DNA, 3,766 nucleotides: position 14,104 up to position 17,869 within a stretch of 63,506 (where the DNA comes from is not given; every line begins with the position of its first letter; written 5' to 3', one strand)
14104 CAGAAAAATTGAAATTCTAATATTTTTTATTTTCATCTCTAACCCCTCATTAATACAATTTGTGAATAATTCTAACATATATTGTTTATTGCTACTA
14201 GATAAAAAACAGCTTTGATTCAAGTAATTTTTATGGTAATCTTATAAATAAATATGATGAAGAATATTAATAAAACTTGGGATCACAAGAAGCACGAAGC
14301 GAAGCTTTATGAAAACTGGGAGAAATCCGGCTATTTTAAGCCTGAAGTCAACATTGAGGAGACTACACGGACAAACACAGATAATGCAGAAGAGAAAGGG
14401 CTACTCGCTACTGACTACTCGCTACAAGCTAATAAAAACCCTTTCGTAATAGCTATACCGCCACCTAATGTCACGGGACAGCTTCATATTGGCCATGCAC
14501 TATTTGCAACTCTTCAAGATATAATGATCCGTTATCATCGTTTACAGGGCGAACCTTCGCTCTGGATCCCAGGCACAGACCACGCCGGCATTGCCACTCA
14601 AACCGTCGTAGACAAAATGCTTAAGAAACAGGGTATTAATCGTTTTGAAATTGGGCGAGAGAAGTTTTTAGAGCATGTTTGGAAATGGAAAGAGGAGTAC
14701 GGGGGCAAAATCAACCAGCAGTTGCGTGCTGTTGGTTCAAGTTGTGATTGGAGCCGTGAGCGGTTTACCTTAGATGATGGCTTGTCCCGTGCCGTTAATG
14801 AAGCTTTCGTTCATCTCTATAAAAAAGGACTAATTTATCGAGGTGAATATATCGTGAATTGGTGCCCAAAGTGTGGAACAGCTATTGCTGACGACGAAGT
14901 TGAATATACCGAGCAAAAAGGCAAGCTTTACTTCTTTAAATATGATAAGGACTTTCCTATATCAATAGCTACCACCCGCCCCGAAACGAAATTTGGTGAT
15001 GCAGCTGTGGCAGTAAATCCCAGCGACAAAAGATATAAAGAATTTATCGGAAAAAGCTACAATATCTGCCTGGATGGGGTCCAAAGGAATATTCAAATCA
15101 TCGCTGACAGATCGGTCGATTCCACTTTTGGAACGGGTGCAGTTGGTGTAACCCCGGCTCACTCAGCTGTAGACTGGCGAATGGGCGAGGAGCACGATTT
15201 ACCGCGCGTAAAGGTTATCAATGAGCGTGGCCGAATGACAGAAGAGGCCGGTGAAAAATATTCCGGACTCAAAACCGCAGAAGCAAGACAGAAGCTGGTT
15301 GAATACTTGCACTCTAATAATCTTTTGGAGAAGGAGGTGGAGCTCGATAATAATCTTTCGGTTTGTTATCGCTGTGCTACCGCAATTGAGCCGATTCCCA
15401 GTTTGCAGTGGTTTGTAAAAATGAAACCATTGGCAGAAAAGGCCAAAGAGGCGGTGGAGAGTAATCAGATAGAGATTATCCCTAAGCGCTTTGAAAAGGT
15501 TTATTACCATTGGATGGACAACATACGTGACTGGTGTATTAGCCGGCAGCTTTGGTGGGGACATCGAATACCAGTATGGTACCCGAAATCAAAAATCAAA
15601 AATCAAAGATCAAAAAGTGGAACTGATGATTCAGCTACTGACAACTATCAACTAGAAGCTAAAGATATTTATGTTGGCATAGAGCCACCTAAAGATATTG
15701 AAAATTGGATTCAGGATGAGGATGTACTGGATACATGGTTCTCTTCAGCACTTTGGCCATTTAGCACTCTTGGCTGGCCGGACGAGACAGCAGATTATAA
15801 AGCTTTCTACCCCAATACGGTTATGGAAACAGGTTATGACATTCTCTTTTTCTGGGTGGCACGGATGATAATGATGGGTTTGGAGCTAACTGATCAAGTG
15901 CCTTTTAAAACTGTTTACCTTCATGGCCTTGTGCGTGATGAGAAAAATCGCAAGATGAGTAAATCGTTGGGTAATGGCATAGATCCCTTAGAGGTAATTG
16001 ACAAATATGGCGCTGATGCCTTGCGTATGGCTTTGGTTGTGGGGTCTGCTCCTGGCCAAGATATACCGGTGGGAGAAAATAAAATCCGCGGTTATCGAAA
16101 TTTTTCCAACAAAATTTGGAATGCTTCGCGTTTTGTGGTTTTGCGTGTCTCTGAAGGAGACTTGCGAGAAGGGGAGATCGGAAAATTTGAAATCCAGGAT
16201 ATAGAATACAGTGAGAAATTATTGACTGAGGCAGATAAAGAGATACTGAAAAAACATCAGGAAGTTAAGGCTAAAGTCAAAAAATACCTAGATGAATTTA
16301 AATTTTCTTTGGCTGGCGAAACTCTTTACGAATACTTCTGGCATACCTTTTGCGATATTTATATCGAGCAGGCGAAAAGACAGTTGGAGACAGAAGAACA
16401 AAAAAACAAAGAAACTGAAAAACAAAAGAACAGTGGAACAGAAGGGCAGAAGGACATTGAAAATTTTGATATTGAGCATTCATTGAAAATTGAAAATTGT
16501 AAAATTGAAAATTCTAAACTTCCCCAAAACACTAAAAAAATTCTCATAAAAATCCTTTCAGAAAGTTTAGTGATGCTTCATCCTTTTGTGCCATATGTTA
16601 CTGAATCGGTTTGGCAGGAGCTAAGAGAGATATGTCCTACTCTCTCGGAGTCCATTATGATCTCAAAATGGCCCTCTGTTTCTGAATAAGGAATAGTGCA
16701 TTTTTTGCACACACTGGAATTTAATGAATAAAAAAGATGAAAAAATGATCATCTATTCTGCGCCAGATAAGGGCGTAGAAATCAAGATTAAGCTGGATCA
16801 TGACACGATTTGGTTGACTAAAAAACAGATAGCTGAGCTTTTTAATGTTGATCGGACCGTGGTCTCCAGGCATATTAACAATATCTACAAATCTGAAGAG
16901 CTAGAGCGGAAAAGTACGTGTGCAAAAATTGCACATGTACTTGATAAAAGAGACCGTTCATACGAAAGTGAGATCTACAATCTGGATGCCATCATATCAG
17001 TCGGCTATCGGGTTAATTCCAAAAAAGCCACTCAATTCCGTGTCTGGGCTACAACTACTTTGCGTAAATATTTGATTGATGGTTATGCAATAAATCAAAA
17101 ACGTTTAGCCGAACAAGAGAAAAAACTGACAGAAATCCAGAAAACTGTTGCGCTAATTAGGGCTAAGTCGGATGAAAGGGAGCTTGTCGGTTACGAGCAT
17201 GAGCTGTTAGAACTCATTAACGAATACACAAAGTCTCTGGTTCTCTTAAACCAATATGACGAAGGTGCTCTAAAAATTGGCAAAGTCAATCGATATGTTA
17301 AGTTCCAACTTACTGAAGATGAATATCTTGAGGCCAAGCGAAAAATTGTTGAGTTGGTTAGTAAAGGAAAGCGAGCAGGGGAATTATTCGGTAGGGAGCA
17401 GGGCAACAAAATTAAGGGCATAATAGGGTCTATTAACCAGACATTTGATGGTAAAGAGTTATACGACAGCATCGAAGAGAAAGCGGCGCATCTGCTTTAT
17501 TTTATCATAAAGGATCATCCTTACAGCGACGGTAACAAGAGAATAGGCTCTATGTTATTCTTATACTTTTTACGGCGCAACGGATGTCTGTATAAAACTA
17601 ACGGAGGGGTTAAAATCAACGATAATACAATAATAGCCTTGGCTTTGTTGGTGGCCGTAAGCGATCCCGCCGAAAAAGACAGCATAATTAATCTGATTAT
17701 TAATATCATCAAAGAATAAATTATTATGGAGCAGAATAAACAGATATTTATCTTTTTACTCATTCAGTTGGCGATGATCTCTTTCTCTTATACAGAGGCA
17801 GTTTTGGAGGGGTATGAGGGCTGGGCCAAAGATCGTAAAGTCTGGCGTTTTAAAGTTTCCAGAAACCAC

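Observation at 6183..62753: Pervasive 7-nt-periodic AT-rich mini-insertions, in-frame inside conserved genes and also in spacers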

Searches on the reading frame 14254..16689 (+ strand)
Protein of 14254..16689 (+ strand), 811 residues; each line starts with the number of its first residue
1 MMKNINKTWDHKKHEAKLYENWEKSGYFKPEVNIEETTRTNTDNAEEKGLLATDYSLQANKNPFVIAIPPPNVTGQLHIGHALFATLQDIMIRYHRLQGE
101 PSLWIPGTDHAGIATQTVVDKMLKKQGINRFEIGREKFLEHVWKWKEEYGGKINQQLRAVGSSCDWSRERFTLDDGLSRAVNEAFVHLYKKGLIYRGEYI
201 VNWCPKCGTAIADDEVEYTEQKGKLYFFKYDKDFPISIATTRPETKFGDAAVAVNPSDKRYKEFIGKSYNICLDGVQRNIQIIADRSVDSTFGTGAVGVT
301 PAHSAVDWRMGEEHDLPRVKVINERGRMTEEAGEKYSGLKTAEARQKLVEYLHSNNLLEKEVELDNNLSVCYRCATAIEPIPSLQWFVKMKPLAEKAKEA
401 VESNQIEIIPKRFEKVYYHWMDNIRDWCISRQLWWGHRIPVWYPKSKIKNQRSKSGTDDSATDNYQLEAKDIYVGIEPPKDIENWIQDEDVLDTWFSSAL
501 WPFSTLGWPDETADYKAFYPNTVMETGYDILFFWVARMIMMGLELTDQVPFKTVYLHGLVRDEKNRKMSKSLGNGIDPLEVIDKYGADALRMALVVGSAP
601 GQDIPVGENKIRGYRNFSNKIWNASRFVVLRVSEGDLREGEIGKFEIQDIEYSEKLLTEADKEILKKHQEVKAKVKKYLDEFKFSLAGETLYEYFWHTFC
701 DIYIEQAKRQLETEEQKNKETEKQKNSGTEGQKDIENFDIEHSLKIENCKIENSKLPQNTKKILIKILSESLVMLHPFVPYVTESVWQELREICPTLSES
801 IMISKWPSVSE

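Call 7: search_protein_families(library=pfam, proteins=[window:14254-16689:+])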
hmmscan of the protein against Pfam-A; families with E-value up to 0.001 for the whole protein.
window:14254-16689:+ (811 aa): 5 families
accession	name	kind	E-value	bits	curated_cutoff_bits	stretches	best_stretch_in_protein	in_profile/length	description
PF00133.28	tRNA-synt_1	-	7.2e-146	486.6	22.7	1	48-604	9-411/414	tRNA synthetases class I (I, L, M and V)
PF09334.17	tRNA-synt_1g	-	6.5e-25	88.2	20.1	3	66-218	3-137/391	tRNA synthetases class I (M)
PF08264.19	Anticodon_1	-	1.8e-22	80.2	25.1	2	661-719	1-58/148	Anticodon-binding domain of tRNA ligase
PF13603.12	tRNA-synt_1_2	-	6.4e-05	23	25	0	279-330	97-148/185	Leucyl-tRNA synthetase, editing domain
PF01406.26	tRNA-synt_1e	-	0.0003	20.7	27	0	539-595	226-281/301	tRNA synthetases class I (C) catalytic domain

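Call 10: search_solved_structures(query=window:14254-16689:+, show_alignments=1)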
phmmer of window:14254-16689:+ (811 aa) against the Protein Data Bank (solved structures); distinct sequences matched with E-value up to 0.001: 64 (the best 60 are shown).
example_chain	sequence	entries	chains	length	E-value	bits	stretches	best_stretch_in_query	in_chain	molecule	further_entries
1gax_A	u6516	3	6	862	1.3e-185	621.9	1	59-712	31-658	VALYL-TRNA SYNTHETASE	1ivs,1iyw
1ile_A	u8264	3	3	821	3.7e-55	190.4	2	283-706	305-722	ISOLEUCYL-TRNA SYNTHETASE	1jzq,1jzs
8c9e_A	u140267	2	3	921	7.9e-53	182.7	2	282-721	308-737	Isoleucine--tRNA ligase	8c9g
8c9f_A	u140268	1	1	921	2.5e-50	174.4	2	282-721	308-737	Isoleucine--tRNA ligase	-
8c9d_A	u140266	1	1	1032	2.7e-49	171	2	275-630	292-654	Isoleucine--tRNA ligase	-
8c8u_A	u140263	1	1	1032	5.2e-49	170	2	275-630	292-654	Isoleucine--tRNA ligase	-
8c8v_A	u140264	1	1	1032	5.3e-49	170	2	275-630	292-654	Isoleucine--tRNA ligase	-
8c8w_A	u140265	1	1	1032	1.7e-46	161.8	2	275-630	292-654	Isoleucine--tRNA ligase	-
1ffy_A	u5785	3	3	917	2.5e-46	161.2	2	261-660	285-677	ISOLEUCYL-TRNA SYNTHETASE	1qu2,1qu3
8wnf_A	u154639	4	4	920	1.9e-42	148.3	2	278-641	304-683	Isoleucine--tRNA ligase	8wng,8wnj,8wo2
8wni_A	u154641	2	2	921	1.9e-42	148.3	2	278-641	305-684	Isoleucine--tRNA ligase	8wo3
6ldk_A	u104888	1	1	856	2.2e-40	141.5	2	280-595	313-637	Isoleucine--tRNA ligase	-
9wqs_A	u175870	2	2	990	2.7e-40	141.2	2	280-598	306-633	Isoleucine--tRNA ligase, cytoplasmic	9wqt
7d5c_A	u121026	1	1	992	2.7e-40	141.2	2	280-598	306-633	Isoleucine--tRNA ligase, cytoplasmic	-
8wnd_A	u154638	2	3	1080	3.9e-40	140.7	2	280-598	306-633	isoleucine--tRNA ligase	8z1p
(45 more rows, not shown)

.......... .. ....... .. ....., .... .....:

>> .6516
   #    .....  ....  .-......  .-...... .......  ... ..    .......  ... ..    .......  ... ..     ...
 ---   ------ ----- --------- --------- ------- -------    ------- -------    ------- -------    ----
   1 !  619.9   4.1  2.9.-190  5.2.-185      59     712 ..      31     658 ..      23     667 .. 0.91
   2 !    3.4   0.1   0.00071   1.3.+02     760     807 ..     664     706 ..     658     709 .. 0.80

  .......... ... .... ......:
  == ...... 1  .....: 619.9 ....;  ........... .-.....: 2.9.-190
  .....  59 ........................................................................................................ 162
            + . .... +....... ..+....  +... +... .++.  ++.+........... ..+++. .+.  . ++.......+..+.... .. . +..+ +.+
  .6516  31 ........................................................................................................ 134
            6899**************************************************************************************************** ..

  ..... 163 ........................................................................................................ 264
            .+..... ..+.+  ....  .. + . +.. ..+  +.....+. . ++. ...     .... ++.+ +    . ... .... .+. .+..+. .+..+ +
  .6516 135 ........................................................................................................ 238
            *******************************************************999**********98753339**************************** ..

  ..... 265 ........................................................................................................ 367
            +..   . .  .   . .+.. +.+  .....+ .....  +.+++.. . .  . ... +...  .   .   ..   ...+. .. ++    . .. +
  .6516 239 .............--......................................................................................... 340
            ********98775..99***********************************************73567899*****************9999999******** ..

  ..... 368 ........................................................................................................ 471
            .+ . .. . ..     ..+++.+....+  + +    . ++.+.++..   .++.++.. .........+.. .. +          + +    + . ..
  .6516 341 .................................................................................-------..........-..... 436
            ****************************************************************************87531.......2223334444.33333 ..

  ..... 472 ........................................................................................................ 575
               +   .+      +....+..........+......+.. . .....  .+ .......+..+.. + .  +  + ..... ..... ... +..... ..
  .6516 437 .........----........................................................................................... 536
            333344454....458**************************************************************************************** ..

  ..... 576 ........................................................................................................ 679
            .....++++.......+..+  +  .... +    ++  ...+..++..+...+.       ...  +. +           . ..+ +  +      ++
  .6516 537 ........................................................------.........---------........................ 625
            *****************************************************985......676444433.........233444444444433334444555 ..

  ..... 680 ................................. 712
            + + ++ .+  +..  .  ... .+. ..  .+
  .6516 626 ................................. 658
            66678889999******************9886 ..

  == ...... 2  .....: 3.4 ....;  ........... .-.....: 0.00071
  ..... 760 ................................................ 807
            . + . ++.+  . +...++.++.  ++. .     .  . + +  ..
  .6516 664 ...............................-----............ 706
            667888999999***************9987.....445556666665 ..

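Call 13: find_related_loci(query=window:14254-16689:+, collection=genome_contigs, flank=10000)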
Query window:14254-16689:+ (811 aa) in genome_contigs; peptide patterns used: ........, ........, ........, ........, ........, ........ (x = any residue, [..] = any of these).
600 stretches matched a pattern (row limit reached: there are more); 597 encode a relative of the query (tblastn E <= 1e-3); the best 80 are kept; 80 distinct loci.
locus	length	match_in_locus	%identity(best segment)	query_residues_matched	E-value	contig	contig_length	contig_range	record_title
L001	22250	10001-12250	66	2-806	0e+0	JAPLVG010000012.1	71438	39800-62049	MAG: Candidatus Berkelbacteria bacterium isolate LacPavin_0419_WC70L_MAG_40_9 LacPavin_0419_WC70L_scaffold_267097, whole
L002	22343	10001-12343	64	1-807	0e+0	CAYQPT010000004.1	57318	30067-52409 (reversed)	MAG TPA_asm: uncultured Candidatus Saccharibacteria bacterium isolate SRP192927_co1_1036 genome assembly, contig: NODE_6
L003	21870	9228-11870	59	1-807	0e+0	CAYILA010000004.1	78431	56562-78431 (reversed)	MAG TPA_asm: uncultured Candidatus Saccharibacteria bacterium isolate ERP119705_co24_1018 genome assembly, contig: NODE_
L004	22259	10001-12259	58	2-810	0e+0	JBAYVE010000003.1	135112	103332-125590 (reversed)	MAG: Patescibacteria group bacterium isolate SO_2016_LW3_52 scaffold00187_LW162_2016, whole genome shotgun sequence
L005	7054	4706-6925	56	2-807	0e+0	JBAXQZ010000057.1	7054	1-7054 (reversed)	MAG: bacterium isolate ELA570 MAG570_57, whole genome shotgun sequence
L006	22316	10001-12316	48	1-807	0e+0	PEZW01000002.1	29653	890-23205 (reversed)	MAG: Candidatus Berkelbacteria bacterium CG10_big_fil_rev_8_21_14_0_10_43_13 CG10_8_21_14_0.10_scaffold_2398_c, whole ge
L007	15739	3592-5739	48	1-811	0e+0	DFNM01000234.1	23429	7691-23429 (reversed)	MAG TPA_asm: Firmicutes bacterium UBA3567 UBA3567_contig_863, whole genome shotgun sequence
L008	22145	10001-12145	46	1-811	0e+0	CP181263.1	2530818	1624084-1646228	MAG: Eubacteriales bacterium isolate UW_FK_CAPRO1_1 chromosome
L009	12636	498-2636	47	3-811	0e+0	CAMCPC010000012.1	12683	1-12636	MAG: uncultured Oscillospiraceae bacterium isolate SRR17382104_bin.13_metaWRAP_v1.3_MAG genome assembly, contig: ERZ1054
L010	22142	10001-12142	47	1-810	0e+0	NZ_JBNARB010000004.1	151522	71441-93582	MAG: Thermovenabulum sp. isolate Kamch4316-2DMB-04 bin21.fa-4, whole genome shotgun sequence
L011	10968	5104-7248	46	1-811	0e+0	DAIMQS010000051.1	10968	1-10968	MAG TPA_asm: Clostridiales bacterium isolate CTOTU40209 NODE_3942_length_10968_cov_4.962247, whole genome shotgun sequen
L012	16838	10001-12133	46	1-807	0e+0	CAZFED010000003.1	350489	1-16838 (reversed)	MAG TPA_asm: uncultured Caproiciproducens sp. isolate SRP302447_co2_375 genome assembly, contig: NODE_79_length_350489_c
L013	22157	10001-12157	47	5-808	0e+0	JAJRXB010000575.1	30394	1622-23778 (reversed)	MAG: Chloroflexota bacterium isolate Dive96_bin3.112 k141_5229844, whole genome shotgun sequence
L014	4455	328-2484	47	2-811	0e+0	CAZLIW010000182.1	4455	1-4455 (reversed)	MAG TPA_asm: uncultured Halanaerobium sp. isolate binchicken_co13_180 genome assembly, contig: NODE_34354_length_4455_co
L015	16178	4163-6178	50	64-808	0e+0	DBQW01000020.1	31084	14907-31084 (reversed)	MAG TPA_asm: Candidatus Berkelbacteria bacterium UBA1384 UBA1384_contig_4079, whole genome shotgun sequence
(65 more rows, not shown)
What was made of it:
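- On STRR (cyanobacterial short tandemly repeated repetitive sequences): The nearest genomes are Candidatus Berkelbacteria / Patescibacteria MAGs (call 13).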

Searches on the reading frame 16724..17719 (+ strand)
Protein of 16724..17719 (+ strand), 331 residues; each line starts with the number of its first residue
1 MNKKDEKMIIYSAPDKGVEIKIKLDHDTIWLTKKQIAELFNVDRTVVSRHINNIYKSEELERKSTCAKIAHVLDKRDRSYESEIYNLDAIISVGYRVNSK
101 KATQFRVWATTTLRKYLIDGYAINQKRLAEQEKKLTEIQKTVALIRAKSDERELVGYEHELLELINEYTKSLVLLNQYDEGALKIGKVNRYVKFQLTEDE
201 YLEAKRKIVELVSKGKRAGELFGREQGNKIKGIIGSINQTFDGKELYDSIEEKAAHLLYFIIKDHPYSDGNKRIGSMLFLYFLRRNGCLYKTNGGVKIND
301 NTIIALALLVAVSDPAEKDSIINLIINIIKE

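Call 11: search_protein_families(library=pfam, proteins=[window:16724-17719:+])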
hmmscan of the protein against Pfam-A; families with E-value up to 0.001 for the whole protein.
window:16724-17719:+ (331 aa): 2 families
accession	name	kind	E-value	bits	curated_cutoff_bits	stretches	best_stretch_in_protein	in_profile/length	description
PF13310.11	Virulence_RhuM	-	5.6e-22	78.7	33.7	1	67-146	4-85/252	Virulence protein RhuM family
PF02661.23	Fic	-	6.4e-13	49.8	24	1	196-283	2-93/93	Fic/DOC family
